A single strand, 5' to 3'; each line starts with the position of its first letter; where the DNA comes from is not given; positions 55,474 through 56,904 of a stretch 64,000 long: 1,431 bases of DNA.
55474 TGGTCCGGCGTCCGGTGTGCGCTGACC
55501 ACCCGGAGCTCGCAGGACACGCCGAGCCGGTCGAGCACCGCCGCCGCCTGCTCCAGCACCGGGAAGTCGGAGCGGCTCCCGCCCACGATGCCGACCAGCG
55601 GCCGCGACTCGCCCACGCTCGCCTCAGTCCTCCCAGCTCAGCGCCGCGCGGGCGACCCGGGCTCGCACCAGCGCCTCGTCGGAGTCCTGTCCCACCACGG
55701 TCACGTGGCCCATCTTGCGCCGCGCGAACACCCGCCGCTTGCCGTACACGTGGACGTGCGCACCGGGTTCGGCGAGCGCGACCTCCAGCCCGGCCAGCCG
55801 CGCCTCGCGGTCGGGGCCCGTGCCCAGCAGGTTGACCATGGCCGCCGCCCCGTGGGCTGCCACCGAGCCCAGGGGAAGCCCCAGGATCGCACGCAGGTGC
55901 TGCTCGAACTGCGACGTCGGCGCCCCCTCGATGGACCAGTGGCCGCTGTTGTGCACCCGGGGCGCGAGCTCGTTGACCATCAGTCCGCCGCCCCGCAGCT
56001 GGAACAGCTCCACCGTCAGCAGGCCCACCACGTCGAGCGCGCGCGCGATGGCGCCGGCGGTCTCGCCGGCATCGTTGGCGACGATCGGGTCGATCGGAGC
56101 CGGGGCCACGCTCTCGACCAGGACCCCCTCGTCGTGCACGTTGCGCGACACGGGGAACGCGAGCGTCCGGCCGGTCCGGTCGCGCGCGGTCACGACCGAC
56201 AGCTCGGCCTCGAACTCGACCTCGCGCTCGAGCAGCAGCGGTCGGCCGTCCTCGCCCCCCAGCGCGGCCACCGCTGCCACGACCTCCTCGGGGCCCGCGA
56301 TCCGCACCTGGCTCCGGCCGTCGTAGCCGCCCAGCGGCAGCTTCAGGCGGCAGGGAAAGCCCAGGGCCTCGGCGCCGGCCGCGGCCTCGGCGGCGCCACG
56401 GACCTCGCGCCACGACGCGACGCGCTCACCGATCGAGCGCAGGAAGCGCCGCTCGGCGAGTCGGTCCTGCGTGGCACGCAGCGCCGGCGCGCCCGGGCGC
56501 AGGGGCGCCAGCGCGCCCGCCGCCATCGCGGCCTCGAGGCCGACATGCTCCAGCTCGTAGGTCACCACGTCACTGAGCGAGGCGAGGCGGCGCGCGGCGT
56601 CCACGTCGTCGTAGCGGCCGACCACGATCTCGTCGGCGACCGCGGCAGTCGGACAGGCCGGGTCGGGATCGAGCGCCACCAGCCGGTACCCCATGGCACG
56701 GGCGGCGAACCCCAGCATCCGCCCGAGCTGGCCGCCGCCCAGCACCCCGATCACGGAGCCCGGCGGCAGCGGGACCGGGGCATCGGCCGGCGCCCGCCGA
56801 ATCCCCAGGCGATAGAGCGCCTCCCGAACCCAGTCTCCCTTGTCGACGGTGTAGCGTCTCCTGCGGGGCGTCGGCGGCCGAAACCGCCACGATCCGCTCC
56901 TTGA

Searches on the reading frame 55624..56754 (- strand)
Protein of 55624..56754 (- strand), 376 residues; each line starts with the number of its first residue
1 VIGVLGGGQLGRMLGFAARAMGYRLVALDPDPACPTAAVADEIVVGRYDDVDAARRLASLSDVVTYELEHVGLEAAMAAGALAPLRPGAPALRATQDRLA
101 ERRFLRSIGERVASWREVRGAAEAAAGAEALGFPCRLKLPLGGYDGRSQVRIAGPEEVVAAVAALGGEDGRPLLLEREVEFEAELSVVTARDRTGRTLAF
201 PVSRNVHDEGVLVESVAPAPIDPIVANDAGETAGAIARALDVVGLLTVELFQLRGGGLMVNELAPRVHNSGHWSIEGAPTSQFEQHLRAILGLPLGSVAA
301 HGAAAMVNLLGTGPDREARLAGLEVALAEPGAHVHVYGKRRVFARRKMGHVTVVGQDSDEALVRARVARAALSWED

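Call 57: search_protein_families(library=pfam, proteins=[window:55624-56754:-], max_evalue=0.00001)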
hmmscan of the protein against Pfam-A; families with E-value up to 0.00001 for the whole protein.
window:55624-56754:- (376 aa): 4 families
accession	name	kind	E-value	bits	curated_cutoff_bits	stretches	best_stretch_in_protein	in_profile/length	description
PF02222.28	ATP-grasp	-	7.7e-48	162.9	27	1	105-283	3-179/179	ATP-grasp domain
PF22660.2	RS_preATP-grasp-like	-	1.6e-24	86.6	27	1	2-96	4-98/98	Ribonucleotide synthetase preATP-grasp domain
PF17769.7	PurK_C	-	2.2e-17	62.9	22.6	1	304-362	1-54/56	Phosphoribosylaminoimidazole carboxylase C-terminal domain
PF21244.3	PurT_C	-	6.5e-06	26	26.7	0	309-370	6-66/68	PurT, C-terminal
